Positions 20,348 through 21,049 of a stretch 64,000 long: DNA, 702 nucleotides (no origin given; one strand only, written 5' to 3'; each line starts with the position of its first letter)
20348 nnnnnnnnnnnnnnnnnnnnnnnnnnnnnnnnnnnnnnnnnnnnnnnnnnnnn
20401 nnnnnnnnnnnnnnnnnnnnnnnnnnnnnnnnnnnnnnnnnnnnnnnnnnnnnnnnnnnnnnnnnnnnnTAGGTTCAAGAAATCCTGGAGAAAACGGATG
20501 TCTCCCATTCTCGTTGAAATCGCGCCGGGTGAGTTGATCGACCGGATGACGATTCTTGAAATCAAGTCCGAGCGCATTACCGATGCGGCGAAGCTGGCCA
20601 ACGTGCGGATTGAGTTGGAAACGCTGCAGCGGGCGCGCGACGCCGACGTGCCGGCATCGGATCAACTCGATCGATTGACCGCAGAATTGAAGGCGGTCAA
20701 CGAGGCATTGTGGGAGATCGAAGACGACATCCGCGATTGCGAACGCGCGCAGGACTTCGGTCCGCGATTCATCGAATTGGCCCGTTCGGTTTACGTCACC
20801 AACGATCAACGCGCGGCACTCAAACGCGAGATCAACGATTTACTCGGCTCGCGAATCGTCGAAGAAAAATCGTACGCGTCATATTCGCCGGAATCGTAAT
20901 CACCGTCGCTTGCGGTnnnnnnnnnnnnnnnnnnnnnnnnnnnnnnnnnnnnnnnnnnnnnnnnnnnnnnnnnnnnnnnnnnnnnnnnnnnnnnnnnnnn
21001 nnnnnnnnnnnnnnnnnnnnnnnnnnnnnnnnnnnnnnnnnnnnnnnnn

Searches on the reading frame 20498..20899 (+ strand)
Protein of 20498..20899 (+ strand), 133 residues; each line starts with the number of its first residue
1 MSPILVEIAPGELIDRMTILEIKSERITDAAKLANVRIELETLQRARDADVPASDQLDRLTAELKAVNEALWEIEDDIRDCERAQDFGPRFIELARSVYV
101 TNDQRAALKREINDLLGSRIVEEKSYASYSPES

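Call 53: search_protein_families(library=pfam, proteins=[window:20498-20899:+], max_evalue=0.001)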
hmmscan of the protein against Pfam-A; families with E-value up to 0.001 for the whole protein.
window:20498-20899:+ (133 aa): 2 families
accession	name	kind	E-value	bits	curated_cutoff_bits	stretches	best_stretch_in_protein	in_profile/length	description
PF19662.4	DUF6165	-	3.2e-11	43.5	27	1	6-127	3-116/134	Family of unknown function (DUF6165)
PF14063.11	DUF4254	-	1.7e-06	28.4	27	0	61-128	4-70/144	Protein of unknown function (DUF4254)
